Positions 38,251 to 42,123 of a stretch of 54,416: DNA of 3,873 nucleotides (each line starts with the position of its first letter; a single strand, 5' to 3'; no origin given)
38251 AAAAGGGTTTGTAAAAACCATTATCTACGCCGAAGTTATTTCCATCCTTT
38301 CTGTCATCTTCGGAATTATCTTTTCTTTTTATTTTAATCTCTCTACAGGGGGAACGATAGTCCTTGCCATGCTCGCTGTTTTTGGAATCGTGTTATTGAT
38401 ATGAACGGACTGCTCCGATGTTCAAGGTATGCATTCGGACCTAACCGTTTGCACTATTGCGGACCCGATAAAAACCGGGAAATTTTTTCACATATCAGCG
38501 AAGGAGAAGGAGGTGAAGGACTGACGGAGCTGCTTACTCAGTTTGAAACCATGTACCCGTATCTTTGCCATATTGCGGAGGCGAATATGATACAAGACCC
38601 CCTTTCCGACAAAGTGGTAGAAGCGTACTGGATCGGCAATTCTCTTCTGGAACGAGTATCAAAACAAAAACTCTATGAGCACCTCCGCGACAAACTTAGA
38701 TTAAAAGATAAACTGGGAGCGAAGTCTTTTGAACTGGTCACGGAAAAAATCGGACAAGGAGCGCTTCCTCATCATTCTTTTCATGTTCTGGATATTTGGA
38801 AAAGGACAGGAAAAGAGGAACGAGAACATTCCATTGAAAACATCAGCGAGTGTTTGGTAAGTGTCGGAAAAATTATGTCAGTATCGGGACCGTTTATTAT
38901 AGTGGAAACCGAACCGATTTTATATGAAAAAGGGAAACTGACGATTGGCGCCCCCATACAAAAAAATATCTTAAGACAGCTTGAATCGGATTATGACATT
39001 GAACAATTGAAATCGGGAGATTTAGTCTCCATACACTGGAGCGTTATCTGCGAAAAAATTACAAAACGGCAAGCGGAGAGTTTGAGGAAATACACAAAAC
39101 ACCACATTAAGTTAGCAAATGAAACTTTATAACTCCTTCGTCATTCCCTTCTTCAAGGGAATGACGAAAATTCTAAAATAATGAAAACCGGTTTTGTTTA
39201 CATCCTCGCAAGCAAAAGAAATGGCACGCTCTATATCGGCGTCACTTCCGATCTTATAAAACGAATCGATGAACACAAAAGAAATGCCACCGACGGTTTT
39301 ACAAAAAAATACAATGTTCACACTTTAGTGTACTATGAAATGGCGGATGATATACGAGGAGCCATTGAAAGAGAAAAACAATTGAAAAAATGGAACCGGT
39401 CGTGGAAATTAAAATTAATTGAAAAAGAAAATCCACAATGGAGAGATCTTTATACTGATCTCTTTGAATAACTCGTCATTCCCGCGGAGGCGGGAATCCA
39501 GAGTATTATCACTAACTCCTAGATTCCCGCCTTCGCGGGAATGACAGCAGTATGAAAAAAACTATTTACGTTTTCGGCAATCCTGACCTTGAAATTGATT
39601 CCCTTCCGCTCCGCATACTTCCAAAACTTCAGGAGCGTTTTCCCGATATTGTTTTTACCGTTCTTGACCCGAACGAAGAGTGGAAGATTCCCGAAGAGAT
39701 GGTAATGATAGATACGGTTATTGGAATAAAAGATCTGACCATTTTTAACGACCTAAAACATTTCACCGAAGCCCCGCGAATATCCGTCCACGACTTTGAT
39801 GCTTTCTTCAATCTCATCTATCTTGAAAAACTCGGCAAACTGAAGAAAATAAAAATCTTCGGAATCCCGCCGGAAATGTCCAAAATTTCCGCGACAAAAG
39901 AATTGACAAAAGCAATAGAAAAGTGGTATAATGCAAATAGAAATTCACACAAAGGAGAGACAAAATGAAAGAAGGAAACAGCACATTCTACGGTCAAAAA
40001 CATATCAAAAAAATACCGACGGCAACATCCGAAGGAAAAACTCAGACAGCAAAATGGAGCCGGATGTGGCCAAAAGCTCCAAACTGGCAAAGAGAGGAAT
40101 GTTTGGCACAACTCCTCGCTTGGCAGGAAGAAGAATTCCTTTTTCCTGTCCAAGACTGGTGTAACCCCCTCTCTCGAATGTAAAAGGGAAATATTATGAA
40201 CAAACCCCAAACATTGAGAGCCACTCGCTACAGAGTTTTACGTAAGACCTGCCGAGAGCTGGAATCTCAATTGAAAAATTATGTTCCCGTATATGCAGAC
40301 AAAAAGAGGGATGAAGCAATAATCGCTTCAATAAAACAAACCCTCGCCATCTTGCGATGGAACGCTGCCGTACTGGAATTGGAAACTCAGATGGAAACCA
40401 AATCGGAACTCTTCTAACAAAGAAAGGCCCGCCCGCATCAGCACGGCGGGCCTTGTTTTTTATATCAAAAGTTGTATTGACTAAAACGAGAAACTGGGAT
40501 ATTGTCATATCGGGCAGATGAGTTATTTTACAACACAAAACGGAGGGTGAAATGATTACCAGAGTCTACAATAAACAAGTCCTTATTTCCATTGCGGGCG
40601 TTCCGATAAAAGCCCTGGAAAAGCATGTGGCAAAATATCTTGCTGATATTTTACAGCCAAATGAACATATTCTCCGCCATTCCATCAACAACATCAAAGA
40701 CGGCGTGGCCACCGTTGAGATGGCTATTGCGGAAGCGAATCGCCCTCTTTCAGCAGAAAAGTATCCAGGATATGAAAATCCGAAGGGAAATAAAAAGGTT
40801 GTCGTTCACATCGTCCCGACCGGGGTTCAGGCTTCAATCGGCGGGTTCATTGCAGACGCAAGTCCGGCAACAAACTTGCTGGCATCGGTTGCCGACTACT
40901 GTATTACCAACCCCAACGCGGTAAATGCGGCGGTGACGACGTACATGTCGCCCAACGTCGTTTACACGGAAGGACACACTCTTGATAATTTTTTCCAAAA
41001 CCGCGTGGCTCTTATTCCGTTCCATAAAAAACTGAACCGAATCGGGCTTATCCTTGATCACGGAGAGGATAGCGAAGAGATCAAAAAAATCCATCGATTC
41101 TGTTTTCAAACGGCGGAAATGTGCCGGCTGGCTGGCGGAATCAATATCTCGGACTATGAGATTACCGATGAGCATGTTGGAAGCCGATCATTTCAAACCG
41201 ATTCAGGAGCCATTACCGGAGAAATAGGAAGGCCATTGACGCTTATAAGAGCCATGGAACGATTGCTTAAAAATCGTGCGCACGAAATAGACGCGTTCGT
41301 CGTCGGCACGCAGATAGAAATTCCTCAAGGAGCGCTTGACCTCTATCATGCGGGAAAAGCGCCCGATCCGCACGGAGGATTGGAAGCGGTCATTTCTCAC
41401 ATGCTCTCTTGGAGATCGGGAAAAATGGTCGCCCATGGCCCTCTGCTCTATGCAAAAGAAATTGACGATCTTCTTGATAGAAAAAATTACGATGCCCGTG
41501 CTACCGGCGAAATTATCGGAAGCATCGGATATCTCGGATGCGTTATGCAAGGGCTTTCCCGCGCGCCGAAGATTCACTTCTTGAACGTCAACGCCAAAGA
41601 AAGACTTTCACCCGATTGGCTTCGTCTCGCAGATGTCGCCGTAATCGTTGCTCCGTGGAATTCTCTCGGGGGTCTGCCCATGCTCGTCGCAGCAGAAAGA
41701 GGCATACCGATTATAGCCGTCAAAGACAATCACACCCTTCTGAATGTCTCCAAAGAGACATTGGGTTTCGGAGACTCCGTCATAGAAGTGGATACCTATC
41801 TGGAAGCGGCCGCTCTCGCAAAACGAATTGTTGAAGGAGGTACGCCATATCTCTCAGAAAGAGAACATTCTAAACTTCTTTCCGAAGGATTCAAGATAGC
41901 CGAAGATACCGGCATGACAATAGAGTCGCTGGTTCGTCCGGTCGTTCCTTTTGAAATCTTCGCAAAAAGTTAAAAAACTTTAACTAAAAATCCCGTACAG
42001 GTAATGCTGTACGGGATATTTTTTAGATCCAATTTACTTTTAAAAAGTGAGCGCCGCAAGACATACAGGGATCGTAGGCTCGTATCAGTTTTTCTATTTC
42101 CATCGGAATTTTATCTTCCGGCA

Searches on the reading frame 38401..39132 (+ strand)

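Call 3: search_protein_families(library=pfam, proteins=[window:38401-39132:+], max_evalue=0.01)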
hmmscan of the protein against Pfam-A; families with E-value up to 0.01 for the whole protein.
window:38401-39132:+ (243 aa): 1 family
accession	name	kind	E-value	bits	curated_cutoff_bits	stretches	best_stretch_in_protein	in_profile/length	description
PF19927.4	DUF6390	-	2.4e-57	194.7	25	1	3-242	5-240/244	Family of unknown function (DUF6390)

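Call 4: search_protein_families(library=ncbifam, proteins=[window:38401-39132:+], max_evalue=0.01)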
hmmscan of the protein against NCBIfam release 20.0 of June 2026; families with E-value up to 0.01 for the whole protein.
window:38401-39132:+ (243 aa): 0 families

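Call 41: search_protein_families(library=padloc, proteins=[window:38401-39132:+], max_evalue=0.01)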
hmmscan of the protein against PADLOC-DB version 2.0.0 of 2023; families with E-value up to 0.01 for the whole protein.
window:38401-39132:+ (243 aa): 0 families

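Call 57: search_protein_families(library=pfam, proteins=[window:38401-39132:+], max_evalue=5)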
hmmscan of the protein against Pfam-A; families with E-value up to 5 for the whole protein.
window:38401-39132:+ (243 aa): 1 family
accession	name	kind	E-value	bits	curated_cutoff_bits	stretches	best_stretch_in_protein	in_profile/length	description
PF19927.4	DUF6390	-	2.4e-57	194.7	25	1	3-242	5-240/244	Family of unknown function (DUF6390)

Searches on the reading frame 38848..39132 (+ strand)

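Call 57: search_protein_families(library=pfam, proteins=[window:38848-39132:+], max_evalue=5)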
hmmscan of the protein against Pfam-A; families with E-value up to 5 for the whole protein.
window:38848-39132:+ (94 aa): 3 families
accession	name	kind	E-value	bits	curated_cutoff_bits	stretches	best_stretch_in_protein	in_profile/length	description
PF19927.4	DUF6390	-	8.4e-18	65.2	25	1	1-93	148-240/244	Family of unknown function (DUF6390)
PF01455.23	HupF_HypC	-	0.04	14.5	28.5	1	44-79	31-61/65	HupF/HypC family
PF21278.2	YlmH_1st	-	0.13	12.8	27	1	36-64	30-58/65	YlmH, N-terminal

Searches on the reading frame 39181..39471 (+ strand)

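Call 22: search_protein_families(library=pfam, proteins=[window:39181-39471:+], max_evalue=1)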
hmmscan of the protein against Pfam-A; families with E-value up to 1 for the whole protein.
window:39181-39471:+ (96 aa): 2 families
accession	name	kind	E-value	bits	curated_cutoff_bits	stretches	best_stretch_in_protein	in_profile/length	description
PF01541.30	GIY-YIG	-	2.4e-17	63.4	22.6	1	4-77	2-77/78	GIY-YIG catalytic domain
PF10544.15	T5orf172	-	0.00092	20.1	20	1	4-47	1-46/101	T5orf172 domain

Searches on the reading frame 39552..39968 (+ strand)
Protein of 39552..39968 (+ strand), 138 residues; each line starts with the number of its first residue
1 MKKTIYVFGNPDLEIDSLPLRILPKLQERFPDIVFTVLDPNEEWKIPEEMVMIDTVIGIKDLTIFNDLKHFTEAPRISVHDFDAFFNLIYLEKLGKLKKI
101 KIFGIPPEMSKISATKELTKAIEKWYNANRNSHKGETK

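Call 3: search_protein_families(library=pfam, proteins=[window:39552-39968:+], max_evalue=0.01)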
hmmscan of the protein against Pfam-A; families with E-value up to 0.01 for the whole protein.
window:39552-39968:+ (138 aa): 0 families

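Call 4: search_protein_families(library=ncbifam, proteins=[window:39552-39968:+], max_evalue=0.01)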
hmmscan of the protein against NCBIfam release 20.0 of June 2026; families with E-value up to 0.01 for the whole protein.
window:39552-39968:+ (138 aa): 1 family
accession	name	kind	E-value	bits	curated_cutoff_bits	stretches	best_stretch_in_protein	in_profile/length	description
NF045519.1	NiFeSe_H2_mat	exception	0.00097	19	190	1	72-130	83-144/152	NiFeSe hydrogenase maturation protease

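Call 41: search_protein_families(library=padloc, proteins=[window:39552-39968:+], max_evalue=0.01)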
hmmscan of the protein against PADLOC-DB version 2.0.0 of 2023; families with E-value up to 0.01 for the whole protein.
window:39552-39968:+ (138 aa): 1 family
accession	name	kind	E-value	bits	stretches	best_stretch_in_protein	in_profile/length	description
PDLC03399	REase_II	-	0.01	13.2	0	62-130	24-93/345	Type II restriction enzyme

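Call 56: find_homologous_proteins(query=window:39552-39968:+, max_evalue=0.001)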
Query window:39552-39968:+ (138 aa): 152 proteins with E <= 0.001 among 171 candidates; the best 120 are listed.
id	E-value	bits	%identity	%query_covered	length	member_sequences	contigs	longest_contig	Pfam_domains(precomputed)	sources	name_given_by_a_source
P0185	5.2e-75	268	89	96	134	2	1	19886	-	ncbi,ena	-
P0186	8.5e-75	267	88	99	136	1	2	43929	-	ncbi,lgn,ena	-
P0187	4.1e-72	258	85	99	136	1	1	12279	-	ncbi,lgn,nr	ncbi:MAG: hypothetical protein NT098_00940 [Candidatus Parcubacteria bacterium]|nr:hypothetical prot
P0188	1.6e-62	227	74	99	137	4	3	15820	-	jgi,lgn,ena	-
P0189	2.4e-62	227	74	99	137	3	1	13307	-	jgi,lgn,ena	-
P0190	1.5e-61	224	79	91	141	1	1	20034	-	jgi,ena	-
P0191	3.0e-61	223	79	90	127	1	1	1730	-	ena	-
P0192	3.5e-61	223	74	98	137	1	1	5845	-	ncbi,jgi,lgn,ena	-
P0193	5.0e-61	223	77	92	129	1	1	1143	-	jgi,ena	-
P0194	5.4e-61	222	79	92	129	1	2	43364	-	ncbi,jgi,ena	ncbi:MAG: hypothetical protein WC878_03130 [Candidatus Paceibacterota bacterium]|jgi:hypothetical pr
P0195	8.6e-61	222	78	91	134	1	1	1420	-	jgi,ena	-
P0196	2.7e-60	220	79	91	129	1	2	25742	-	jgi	jgi:hypothetical protein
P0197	2.9e-60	220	81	88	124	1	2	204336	-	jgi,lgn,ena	jgi:hypothetical protein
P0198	3.3e-60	220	78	90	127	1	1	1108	-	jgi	-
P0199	3.9e-60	220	78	91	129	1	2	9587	-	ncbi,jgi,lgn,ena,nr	ncbi:MAG: hypothetical protein WCT49_06180 [Candidatus Paceibacterota bacterium]|jgi:hypothetical pr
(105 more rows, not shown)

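Call 57: search_protein_families(library=pfam, proteins=[window:39552-39968:+], max_evalue=5)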
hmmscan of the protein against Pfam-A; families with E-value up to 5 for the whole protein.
window:39552-39968:+ (138 aa): 1 family
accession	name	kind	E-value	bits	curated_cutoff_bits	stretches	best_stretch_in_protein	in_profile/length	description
PF01750.23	HycI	-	0.011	16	23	1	66-125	60-123/130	Hydrogenase maturation protease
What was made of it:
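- On HybD/HycI [NiFe] maturation endopeptidase (for the neighbour at 39552-39968): The Pfam HycI score is only 16 bits against a cut-off of 23 (call 57), so it is a divergent member.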

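Call 59: search_solved_structures(query=A4, max_evalue=1, show_alignments=2)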
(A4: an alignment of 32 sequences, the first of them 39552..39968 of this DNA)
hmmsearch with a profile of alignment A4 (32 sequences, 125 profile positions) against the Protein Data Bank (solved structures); distinct sequences matched with E-value up to 1: 2.
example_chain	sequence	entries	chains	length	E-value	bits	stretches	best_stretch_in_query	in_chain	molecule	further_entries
6gw3_D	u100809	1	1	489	0.0043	20.1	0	24-83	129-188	3,5,7-trioxododecanoyl-CoA synthase,3,5,7-trioxododecanoyl-CoA synthase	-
5jy5_A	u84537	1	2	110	0.67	13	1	22-66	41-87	Thioredoxin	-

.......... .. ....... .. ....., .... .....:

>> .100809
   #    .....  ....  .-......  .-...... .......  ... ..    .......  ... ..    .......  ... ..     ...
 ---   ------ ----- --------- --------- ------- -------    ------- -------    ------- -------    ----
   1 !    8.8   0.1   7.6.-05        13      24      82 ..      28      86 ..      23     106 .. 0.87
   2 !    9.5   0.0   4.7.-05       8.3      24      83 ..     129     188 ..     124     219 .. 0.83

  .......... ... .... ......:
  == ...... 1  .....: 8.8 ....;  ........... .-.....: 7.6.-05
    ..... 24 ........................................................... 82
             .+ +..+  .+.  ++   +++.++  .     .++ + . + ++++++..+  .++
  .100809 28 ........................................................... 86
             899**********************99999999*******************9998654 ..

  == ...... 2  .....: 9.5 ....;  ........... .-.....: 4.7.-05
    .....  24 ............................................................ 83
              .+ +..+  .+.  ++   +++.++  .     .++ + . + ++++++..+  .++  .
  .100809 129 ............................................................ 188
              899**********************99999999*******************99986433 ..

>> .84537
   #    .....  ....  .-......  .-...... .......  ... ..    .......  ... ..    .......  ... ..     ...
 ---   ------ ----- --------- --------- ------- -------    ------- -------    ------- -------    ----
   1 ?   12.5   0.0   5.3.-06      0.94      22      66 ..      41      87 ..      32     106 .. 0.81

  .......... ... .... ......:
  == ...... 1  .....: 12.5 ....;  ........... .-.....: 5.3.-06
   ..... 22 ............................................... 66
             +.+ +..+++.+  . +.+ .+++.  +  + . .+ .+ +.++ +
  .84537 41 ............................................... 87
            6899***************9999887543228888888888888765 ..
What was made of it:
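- Tried and rejected: A profile search of the prot138 family against PDB sequences failed (call 59).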

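Call 63: predict_structure(alignment_id=A4)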
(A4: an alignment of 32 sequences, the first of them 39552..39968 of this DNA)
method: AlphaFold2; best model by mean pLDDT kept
length: 138 residues; sequences in the alignment: 32
mean_pLDDT: 86.1   pTM: 0.81
mean pLDDT of the five models: 86.1, 85.9, 85.0, 84.7, 82.8
residues with pLDDT >= 90: 79; 70-90: 39; 50-70: 17; < 50: 3
segments of 3 or more residues with pLDDT < 50: 136-138
pLDDT, mean of each block of 10 residues (from residue 1): 85 89 96 92 88 89 88 62 84 92 93 97 91 54
secondary structure, 60 per line:
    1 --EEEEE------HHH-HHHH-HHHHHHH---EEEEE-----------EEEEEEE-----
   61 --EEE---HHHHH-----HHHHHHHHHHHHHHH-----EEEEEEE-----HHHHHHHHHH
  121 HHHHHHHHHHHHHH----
elements in order: E3-7 H18-21 H23-29 E33-37 E49-55 E63-65 H69-73 H79-93 E99-105 H111-134

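Call 65: fold_search(model_id=the predicted structure, library=pdb)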
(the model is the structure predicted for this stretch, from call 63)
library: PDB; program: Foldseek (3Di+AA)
matches with E <= 10: 1049; with E <= 0.001: 5
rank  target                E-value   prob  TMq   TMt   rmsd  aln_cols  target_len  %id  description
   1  5ija_A                4.8e-06  1.00  0.62  0.58   4.2       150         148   21  [NiFe] hydrogenase maturation protease HybD from Thermococcus kodakarensis (released 2016-06-01)
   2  1cfz_A                3.2e-05  1.00  0.61  0.53   4.6       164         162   20  HYDROGENASE MATURATING ENDOPEPTIDASE HYBD FROM E. COLI (released 2000-03-22)
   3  2kml_MODEL_1_A        2.7e-04  1.00  0.61  0.53   4.8       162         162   19  Solution structure of an endopeptidase from Escherichia coli (released 2010-08-04)
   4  3pu6                  6.4e-04  1.00  0.45  0.45   5.3       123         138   15  The crystal structure of an uncharacterized protein from Wolinella succinogenes (released 2011-01-19)
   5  2e85_A                7.3e-04  1.00  0.55  0.50   4.3       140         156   14  Crystal Structure of the Hydrogenase 3 Maturation protease (released 2008-01-22)
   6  2e85_B                1.1e-03  1.00  0.53  0.48   3.8       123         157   15  Crystal Structure of the Hydrogenase 3 Maturation protease (released 2008-01-22)
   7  5ttx_C                8.1e-03  0.99  0.56  0.52   8.5       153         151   14  Crystal structure of hydrogenase 2 maturation peptidase from Thaumarchaeota archaeon SCGC_AB-539-E09 (released 2017-05-31)
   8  4yly_A                8.1e-03  0.97  0.51  0.38   7.0       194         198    9  Crystal structure of peptidyl-tRNA hydrolase from a Gram-positive bacterium, staphylococcus aureus at 2.25 angstrom re (released 2016-01-27)
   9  8axp_B                1.3e-02  0.96  0.52  0.41   5.8       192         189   15  Neisseria gonorrhoeae peptidyl-tRNA hydrolase complexed with an XChem hit. (released 2022-11-09)
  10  7c4x_B                1.4e-02  0.91  0.42  0.21   5.8       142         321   14  Crystal structure of germination protease from the spore-forming bacterium Paenisporosarcina sp. TG-20 in its inactive (released 2021-03-31)
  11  1iu8_A                1.9e-02  0.99  0.58  0.41   7.1       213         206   13  The X-ray Crystal Structure of Pyrrolidone-Carboxylate Peptidase from Hyperthermophilic Archaeon Pyrococcus horikoshii (released 2002-03-20)
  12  6p6f_B                2.2e-02  0.82  0.42  0.40   6.4       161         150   11  BG505 SOSIP-I53-50NP (released 2019-06-19)
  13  1xn1_E                3.0e-02  0.75  0.40  0.37   7.2       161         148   11  Crystal Structure Of Lumazine Synthase From Brucella Abortus (Orthorhombic Form At 3.05 Angstroms) (released 2005-09-27)
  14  8uav_A                3.4e-02  0.72  0.41  0.28   6.6       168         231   12  Cryo-EM Structure of Brucella Abortus Lumazine Synthase (BLS) Engineered with Shiga Toxin I subunit B (Stx1B) (released 2025-03-26)
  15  1t13_D                3.6e-02  0.72  0.40  0.38   6.7       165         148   12  Crystal Structure Of Lumazine Synthase From Brucella Abortus Bound To 5-nitro-6-(D-ribitylamino)-2,4(1H,3H) pyrimidine (released 2005-04-19)
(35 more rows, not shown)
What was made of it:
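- A HybD-type maturation protease is already present and conserved (call 65).
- Tried and rejected: I rejected this as unlikely because a HybD-fold protease is conserved nearby (call 65) and the TPR gene is dispensable in relatives.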

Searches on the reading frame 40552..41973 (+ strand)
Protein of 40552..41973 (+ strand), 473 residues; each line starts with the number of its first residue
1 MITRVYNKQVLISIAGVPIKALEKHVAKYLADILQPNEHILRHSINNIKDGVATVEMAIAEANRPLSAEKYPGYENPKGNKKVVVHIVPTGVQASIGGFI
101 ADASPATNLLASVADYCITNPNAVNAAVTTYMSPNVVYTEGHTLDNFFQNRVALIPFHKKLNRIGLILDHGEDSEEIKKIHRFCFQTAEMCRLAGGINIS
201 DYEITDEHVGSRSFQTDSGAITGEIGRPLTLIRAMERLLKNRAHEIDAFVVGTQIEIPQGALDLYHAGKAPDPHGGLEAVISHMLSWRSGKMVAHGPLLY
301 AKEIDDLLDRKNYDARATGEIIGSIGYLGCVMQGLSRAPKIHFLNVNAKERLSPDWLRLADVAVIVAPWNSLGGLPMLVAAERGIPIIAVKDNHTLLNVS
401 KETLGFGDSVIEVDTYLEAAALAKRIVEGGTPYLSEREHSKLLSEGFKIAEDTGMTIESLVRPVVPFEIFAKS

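Call 3: search_protein_families(library=pfam, proteins=[window:40552-41973:+], max_evalue=0.01)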
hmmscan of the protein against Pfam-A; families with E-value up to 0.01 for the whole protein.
window:40552-41973:+ (473 aa): 1 family
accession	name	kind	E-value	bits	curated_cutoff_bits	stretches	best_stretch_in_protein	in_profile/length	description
PF11805.13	DUF3326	-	5e-70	236.6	25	1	84-422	2-323/337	Protein of unknown function (DUF3326)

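Call 4: search_protein_families(library=ncbifam, proteins=[window:40552-41973:+], max_evalue=0.01)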
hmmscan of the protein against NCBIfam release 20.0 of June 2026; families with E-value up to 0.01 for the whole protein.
window:40552-41973:+ (473 aa): 0 families

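Call 41: search_protein_families(library=padloc, proteins=[window:40552-41973:+], max_evalue=0.01)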
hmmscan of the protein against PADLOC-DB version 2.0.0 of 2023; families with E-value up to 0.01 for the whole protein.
window:40552-41973:+ (473 aa): 0 families
